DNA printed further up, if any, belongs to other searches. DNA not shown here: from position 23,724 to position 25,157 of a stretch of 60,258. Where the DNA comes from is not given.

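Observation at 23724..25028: Radical-SAM/SPASM enzyme followed by an unannotated 20-codon Cys-rich ORF: candidate small RiPP system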

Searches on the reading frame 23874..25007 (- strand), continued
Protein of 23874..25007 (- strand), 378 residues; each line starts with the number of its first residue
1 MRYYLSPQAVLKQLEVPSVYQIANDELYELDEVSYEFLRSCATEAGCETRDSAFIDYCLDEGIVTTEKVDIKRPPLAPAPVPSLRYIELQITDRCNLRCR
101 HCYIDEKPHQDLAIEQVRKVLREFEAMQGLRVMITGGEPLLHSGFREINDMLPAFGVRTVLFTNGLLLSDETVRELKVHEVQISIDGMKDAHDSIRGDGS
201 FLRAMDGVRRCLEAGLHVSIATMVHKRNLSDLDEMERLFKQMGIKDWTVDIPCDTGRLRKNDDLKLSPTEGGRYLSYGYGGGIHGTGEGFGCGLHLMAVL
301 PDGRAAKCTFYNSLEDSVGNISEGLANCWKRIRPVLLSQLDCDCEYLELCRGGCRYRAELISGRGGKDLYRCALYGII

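Call 30: search_solved_structures(query=A1, max_evalue=0.00001, show_alignments=2)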
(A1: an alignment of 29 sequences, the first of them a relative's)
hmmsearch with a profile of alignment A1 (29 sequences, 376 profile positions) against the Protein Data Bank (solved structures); distinct sequences matched with E-value up to 0.00001: 20.
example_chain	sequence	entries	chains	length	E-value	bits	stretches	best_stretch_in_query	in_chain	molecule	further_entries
6efn_A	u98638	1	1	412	2.2e-21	79.5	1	88-235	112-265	Sporulation killing factor maturation protein SkfB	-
7vob_C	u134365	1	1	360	1.7e-14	56.8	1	84-249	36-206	Cytosylglucuronate decarboxylase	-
7voc_C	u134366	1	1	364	1.7e-14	56.8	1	84-249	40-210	Cytosylglucuronate decarboxylase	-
5wgg_A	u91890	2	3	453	1.7e-11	47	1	61-208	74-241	Radical SAM domain protein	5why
6c8v_A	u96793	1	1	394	1.7e-10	43.7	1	90-245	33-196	Coenzyme PQQ synthesis protein E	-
1tv7_A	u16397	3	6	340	2.4e-10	43.2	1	84-244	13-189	Molybdenum cofactor biosynthesis protein A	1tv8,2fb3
2fb2_A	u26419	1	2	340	2.6e-10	43.1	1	84-244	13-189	Molybdenum cofactor biosynthesis protein A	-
9gm3_A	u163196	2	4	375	1.4e-08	37.3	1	81-213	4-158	ChlB radical SAM domain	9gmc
5v1q_A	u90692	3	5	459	6e-08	35.3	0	87-176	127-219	Radical SAM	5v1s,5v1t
7tol_A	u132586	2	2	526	1.2e-07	34.3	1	88-231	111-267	glycerol dibiphytanyl glycerol tetraether - macrocyclic archaeol synthase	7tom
7n7h_A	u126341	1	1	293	1.3e-06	30.9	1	89-249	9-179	VIPERIN-LIKE ENZYME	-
6b4c_A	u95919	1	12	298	1.7e-06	30.5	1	91-237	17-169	Viperin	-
9dgw_A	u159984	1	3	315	1.9e-06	30.4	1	91-237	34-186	Radical SAM core domain-containing protein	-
7n7i_A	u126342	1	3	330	2.1e-06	30.2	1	91-237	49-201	Viperin-like enzyme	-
9dfw_A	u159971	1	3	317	2.7e-06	29.8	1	91-228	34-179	Radical SAM core domain-containing protein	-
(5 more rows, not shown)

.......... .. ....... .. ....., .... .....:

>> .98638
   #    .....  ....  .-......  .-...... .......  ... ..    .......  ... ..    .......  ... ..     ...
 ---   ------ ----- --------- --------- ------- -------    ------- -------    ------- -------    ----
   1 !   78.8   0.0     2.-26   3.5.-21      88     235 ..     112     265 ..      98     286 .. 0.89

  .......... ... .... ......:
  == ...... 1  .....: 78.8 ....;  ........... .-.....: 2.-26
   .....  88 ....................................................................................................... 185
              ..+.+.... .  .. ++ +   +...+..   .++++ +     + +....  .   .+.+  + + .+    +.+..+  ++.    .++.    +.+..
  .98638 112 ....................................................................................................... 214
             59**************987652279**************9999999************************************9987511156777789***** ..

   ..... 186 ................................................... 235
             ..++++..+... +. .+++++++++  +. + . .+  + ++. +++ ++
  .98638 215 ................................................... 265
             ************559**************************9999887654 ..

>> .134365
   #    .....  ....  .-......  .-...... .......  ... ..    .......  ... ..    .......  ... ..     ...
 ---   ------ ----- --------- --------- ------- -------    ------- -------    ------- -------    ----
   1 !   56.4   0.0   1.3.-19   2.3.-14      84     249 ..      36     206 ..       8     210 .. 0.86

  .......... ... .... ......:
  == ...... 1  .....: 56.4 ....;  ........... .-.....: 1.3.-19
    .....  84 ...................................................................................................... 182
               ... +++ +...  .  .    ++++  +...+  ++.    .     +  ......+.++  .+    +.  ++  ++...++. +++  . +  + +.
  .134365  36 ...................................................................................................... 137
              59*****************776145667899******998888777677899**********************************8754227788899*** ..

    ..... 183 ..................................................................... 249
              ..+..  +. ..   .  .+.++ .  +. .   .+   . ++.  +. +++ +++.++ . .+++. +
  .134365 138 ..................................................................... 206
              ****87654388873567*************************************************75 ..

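Call 33: predict_structure(alignment_id=A1)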
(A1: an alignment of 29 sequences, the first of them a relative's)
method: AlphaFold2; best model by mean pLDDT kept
length: 378 residues; sequences in the alignment: 29
mean_pLDDT: 80.9   pTM: 0.84
mean pLDDT of the five models: 80.9, 79.9, 79.5, 77.9, 74.6
residues with pLDDT >= 90: 180; 70-90: 116; 50-70: 35; < 50: 47
segments of 3 or more residues with pLDDT < 50: 282-289, 342-378
pLDDT, mean of each block of 10 residues (from residue 1): 92 89 84 91 89 86 91 85 88 90 76 97 95 93 97 94 96 96 96 94 98 95 90 92 87 78 80 64 44 73 78 68 93 62 44 36 31 34
secondary structure, 60 per line:
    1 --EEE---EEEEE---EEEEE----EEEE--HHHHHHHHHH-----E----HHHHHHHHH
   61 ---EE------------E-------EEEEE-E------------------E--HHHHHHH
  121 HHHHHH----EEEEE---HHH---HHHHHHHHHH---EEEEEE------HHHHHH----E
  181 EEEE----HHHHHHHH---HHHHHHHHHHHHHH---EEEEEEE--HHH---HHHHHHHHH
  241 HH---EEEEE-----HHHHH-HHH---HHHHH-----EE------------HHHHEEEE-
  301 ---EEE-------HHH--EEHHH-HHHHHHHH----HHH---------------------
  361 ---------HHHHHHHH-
elements in order: E3-5 E9-13 E17-21 E26-29 H32-41 H52-60 E86-90 H114-126 E131-135 H145-154 E158-163 H170-175 E180-184 H189-196 H200-213 E217-223 H232-242 E246-250 H256-260 H268-272 H292-295 E296-299 E304-306 H325-332 H370-377

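Call 35: fold_search(model_id=the predicted structure, library=pdb)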
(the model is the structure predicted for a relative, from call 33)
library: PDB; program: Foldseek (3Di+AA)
matches with E <= 10: 1578; with E <= 0.001: 105
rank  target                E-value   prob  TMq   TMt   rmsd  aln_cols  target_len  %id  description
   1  6efn                  2.5e-16  1.00  0.58  0.57   7.9       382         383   20  Structure of a RiPP maturase, SkfB (released 2018-10-24)
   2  7vob                  4.5e-13  1.00  0.47  0.54   7.7       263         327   19  The crystal structure of a Radical SAM Enzyme BlsE involved in the Biosynthesis of Blasticidin S (released 2022-05-04)
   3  5v1q_B                2.8e-12  1.00  0.61  0.53   8.0       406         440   13  Crystal structure of Streptococcus suis SuiB (released 2017-08-30)
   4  5v1s_B                3.3e-12  1.00  0.59  0.53   8.2       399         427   16  Crystal structure of Streptococcus suis SuiB bound to S-adenosylmethionine (released 2017-08-30)
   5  5v1q_A                1.0e-11  1.00  0.56  0.50   8.3       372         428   15  Crystal structure of Streptococcus suis SuiB (released 2017-08-30)
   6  5v1t_A                1.5e-11  1.00  0.58  0.51   6.7       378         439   14  Crystal structure of Streptococcus suis SuiB bound to precursor peptide SuiA (released 2017-08-30)
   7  5v1s_A                1.6e-11  1.00  0.59  0.53   7.9       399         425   15  Crystal structure of Streptococcus suis SuiB bound to S-adenosylmethionine (released 2017-08-30)
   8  2fb2_B                1.9e-11  1.00  0.49  0.56   6.2       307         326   19  Structure of the MoaA Arg17/266/268/Ala triple mutant (released 2006-05-09)
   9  2fb2_A                1.3e-10  1.00  0.49  0.56   6.0       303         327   18  Structure of the MoaA Arg17/266/268/Ala triple mutant (released 2006-05-09)
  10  1tv7_A                2.5e-10  1.00  0.50  0.57   5.6       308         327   18  Structure of the S-adenosylmethionine dependent Enzyme MoaA (released 2004-08-31)
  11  9dgw_C                3.6e-10  1.00  0.44  0.59   3.2       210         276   18  X-ray crystal structure of the Viperin-like enzyme from T. virens with bound CTP and SAM (released 2025-02-12)
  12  9dfu                  4.3e-10  1.00  0.44  0.59   2.7       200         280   20  X-ray crystal structure of the second Viperin-like enzyme from T. virens variant F40H with bound CTP and SAM (released 2025-02-19)
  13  4k37_A                4.8e-10  1.00  0.54  0.56   6.2       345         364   19  Native anSMEcpe with bound AdoMet (released 2013-05-08)
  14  6q2p_B                5.1e-10  1.00  0.52  0.65   3.8       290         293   16  Crystal structure of mouse viperin bound to cytidine triphosphate and S-adenosylhomocysteine (released 2020-01-22)
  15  9dfn                  7.3e-10  1.00  0.44  0.57   2.9       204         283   20  X-ray crystal structure of the second viperin-like enzyme from Trichoderma virens with bound CTP and SAM (released 2025-02-19)
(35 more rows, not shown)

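Call 62: find_encoding_contigs(protein=P0002, flank=3000, max_places=3)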
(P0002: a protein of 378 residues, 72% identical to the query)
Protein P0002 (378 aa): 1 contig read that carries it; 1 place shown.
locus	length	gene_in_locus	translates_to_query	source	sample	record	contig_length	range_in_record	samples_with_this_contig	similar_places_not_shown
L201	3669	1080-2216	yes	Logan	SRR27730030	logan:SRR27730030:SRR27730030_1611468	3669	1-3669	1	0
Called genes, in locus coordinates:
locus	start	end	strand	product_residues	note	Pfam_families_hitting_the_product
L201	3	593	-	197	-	?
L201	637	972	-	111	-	-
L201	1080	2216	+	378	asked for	PF04055:Radical_SAM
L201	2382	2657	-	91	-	-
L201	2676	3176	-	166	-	PF02915:Rubrerythrin, PF09537:DUF2383 (faint), PF13668:Ferritin_2 (faint)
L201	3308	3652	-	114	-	-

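Call 66: search_protein_representatives(alignment_id=A1)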
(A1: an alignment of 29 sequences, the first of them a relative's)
Query: 29 sequences, 376 profile positions. Proteins with E-value up to 0.001 (for the whole library): 75429; up to 1e-10: 22396; up to 1e-30: 230. The best 150 are listed.
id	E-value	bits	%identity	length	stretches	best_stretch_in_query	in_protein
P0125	2.3e-131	454.7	-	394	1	2-374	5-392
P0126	6.9e-128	443.2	-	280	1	109-373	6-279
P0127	4.0e-124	430.8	-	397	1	5-376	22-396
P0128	5.3e-120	417.3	-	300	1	1-288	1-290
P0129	3.4e-118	411.3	-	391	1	4-375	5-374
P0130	1.3e-117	409.4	-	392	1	5-373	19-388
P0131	3.2e-117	408.1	-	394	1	5-374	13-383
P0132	5.6e-117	407.3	-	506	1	4-374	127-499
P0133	4.5e-116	404.3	-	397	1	4-375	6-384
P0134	2.0e-114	398.9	-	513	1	5-359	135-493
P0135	1.2e-112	393.0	-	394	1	4-375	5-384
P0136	1.2e-111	389.8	-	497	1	4-374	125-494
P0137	4.4e-111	387.9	-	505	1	4-375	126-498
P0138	1.8e-110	385.9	-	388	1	4-375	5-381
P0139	4.1e-108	378.2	-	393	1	5-375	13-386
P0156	4.4e-93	328.7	-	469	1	10-373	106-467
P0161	1.1e-89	317.5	-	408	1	5-373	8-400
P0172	8.0e-79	281.8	-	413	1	4-374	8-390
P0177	1.1e-73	264.8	-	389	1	3-374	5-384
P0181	8.7e-70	252.0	-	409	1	6-370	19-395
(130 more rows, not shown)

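Call 69: find_encoding_contigs(protein=P0137, flank=3000, max_places=3)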
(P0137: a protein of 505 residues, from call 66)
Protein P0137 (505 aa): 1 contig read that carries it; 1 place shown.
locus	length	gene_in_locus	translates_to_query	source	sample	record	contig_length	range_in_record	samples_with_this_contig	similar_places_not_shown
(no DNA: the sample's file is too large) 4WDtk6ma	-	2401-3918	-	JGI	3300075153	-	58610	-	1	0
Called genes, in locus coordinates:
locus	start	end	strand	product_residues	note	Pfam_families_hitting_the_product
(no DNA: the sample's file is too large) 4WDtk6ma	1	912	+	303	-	?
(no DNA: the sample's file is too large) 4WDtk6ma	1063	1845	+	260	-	PF04376:ATE_N, PF13480:Acetyltransf_6, PF04377:ATE_C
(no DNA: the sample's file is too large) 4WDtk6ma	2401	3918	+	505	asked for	PF04055:Radical_SAM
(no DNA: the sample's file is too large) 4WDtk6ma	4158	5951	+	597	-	PF00004:AAA, PF07724:AAA_2, PF13401:AAA_22 (faint), PF10431:ClpB_D2-small (weak)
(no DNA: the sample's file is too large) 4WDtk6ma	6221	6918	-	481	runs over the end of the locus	-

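Call 70: find_encoding_contigs(protein=P0132, flank=3000, max_places=3)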
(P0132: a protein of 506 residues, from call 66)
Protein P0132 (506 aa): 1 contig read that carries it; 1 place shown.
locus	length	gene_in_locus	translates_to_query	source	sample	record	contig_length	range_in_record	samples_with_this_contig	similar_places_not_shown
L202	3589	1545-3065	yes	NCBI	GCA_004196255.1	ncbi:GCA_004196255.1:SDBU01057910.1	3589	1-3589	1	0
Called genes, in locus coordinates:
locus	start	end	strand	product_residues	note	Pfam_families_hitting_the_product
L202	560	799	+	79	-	PF01037:AsnC_trans_reg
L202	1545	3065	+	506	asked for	PF04055:Radical_SAM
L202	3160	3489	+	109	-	-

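Call 71: find_encoding_contigs(protein=P0136, flank=3000, max_places=3)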
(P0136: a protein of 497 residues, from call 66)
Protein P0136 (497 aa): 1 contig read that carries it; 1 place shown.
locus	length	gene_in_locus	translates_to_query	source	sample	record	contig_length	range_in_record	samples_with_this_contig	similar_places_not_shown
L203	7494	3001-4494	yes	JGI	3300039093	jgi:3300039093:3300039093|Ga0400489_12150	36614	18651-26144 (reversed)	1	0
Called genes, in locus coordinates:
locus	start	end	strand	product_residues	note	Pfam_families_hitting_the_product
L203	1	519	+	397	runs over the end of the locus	PF07690:MFS_1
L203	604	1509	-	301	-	-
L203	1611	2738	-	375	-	PF05762:VWA_CoxE, PF13519:VWA_2 (faint)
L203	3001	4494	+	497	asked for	PF04055:Radical_SAM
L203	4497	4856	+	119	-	-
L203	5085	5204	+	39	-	-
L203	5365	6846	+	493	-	PF01551:Peptidase_M23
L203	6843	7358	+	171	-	PF00293:NUDIX, PF14815:NUDIX_4 (weak)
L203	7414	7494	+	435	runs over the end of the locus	PF00815:Histidinol_dh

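Call 72: find_encoding_contigs(protein=P0156, flank=3000, max_places=3)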
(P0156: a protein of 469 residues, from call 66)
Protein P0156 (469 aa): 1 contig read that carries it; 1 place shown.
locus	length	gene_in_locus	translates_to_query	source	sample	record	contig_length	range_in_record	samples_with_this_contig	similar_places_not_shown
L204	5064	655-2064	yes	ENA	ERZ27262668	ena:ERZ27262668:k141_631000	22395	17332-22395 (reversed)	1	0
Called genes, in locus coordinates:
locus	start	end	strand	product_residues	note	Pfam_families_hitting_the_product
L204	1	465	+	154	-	?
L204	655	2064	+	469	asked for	PF04055:Radical_SAM, PF13353:Fer4_12 (weak)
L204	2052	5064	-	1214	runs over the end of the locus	PF13620:CarboxypepD_reg (weak)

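Call 75: find_encoding_contigs(protein=P0181, flank=2500, max_places=2)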
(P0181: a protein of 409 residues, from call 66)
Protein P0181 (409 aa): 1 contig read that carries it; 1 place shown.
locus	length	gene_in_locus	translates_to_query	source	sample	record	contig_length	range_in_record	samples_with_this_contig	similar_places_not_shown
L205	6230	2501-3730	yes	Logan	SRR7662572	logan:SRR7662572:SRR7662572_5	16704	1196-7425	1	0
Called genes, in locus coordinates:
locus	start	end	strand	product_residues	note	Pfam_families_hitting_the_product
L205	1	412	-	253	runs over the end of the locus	-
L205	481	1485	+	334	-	PF00145:DNA_methylase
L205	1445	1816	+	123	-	PF00145:DNA_methylase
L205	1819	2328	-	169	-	PF03852:Vsr, PF04480:DUF559 (faint)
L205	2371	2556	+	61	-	-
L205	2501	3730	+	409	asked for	PF04055:Radical_SAM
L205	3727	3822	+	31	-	-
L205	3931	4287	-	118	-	-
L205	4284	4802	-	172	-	-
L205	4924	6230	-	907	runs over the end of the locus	PF01326:PPDK_N, PF00391:PEP-utilizers, PF02896:PEP-utilizers_C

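Call 76: find_encoding_contigs(protein=P0127, flank=2500, max_places=2)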
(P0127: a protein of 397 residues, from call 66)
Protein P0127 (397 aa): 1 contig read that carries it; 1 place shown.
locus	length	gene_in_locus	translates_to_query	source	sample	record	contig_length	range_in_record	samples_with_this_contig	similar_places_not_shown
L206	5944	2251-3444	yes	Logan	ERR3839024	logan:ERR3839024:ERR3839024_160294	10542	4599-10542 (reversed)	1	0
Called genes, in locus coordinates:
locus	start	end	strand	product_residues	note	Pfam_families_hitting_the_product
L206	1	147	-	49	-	?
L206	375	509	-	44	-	-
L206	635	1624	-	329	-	PF09699:Paired_CXXCH_1 (faint), PF14522:Cytochrome_C7 (faint), PF02085:Cytochrom_CIII (faint), PF14537:Cytochrom_c3_2 (faint), PF22113:Mtrc-MtrF_II-IV_dom (faint)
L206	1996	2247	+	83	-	-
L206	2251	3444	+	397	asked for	PF04055:Radical_SAM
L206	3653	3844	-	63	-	PF12838:Fer4_7 (faint), PF25160:LdpA_Fe-S-bd (faint), PF12797:Fer4_2 (weak), PF13237:Fer4_10 (weak), PF00037:Fer4, PF14697:Fer4_21, PF13187:Fer4_9, PF00037:Fer4 (weak), +4 more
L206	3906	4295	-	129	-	PF06133:Com_YlbF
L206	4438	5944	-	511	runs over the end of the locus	PF02310:B12-binding, PF04055:Radical_SAM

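Call 77: find_encoding_contigs(protein=P0125, flank=2500, max_places=2)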
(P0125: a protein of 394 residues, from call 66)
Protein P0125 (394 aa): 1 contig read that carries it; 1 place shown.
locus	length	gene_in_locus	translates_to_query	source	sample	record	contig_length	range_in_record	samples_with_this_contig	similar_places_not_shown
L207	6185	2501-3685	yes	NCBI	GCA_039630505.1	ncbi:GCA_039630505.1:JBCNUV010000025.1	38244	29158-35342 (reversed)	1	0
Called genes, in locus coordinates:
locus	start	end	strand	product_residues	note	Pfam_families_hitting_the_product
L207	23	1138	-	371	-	PF00155:Aminotran_1_2 (weak), PF00266:Aminotran_5, PF01041:DegT_DnrJ_EryC1 (weak), PF01212:Beta_elim_lyase (weak)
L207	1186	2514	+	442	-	PF00753:Lactamase_B, PF13483:Lactamase_B_3 (faint), PF23023:Anti-Pycsar_Apyc1 (faint), PF12706:Lactamase_B_2 (weak), PF16661:Lactamase_B_6, PF10996:Beta-Casp, PF07521:RMMBL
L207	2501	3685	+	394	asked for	PF04055:Radical_SAM, PF13353:Fer4_12 (weak)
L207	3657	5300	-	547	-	PF19864:Radical_SAM_N2, PF04055:Radical_SAM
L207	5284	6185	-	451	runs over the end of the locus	PF00091:Tubulin, PF12327:FtsZ_C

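Call 89: find_encoding_contigs(protein=P0177, flank=2000, max_places=2)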
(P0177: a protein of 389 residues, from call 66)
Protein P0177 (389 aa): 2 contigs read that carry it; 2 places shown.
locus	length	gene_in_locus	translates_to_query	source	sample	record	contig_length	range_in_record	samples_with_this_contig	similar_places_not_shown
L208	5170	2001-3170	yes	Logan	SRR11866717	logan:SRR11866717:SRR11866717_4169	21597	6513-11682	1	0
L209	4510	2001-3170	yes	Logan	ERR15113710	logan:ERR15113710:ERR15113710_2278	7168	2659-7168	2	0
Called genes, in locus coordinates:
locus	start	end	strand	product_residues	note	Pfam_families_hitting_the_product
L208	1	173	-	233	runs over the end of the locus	PF04474:DUF554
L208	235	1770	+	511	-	PF03190:Thioredox_DsbH, PF13098:Thioredoxin_2 (faint), PF13899:Thioredoxin_7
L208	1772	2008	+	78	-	-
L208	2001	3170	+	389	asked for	PF04055:Radical_SAM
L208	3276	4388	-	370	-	PF00923:TAL_FSA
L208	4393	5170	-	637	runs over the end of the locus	PF00456:Transketolase_N, PF02779:Transket_pyr, PF02780:Transketolase_C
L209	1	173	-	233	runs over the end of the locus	PF04474:DUF554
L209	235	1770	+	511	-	PF03190:Thioredox_DsbH, PF13098:Thioredoxin_2 (faint), PF13899:Thioredoxin_7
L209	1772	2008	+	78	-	-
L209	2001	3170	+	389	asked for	PF04055:Radical_SAM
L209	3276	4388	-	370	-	PF00923:TAL_FSA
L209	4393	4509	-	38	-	?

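Call 90: find_encoding_contigs(protein=P0172, flank=2000, max_places=2)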
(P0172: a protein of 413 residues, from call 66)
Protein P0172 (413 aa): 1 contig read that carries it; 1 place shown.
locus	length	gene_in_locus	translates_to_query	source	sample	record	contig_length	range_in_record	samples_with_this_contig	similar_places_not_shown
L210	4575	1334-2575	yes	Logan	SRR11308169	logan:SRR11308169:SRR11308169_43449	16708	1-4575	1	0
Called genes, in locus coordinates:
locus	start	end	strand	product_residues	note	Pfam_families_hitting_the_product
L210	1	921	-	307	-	?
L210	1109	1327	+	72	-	-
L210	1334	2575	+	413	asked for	PF04055:Radical_SAM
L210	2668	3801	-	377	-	PF00923:TAL_FSA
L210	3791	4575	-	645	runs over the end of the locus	PF00456:Transketolase_N, PF13292:DXP_synthase_N (faint), PF00676:E1_dh (weak), PF02779:Transket_pyr, PF02780:Transketolase_C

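Call 91: find_encoding_contigs(protein=P0161, flank=2000, max_places=2)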
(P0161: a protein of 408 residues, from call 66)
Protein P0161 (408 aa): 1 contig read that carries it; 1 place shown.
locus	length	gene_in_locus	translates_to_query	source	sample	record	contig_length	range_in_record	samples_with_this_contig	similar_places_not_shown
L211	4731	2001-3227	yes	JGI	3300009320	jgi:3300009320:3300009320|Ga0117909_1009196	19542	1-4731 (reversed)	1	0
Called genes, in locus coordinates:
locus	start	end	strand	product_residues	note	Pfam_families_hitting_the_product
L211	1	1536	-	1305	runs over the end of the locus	-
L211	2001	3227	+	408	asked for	PF13353:Fer4_12 (weak), PF04055:Radical_SAM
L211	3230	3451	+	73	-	-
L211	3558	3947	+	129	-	-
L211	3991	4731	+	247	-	?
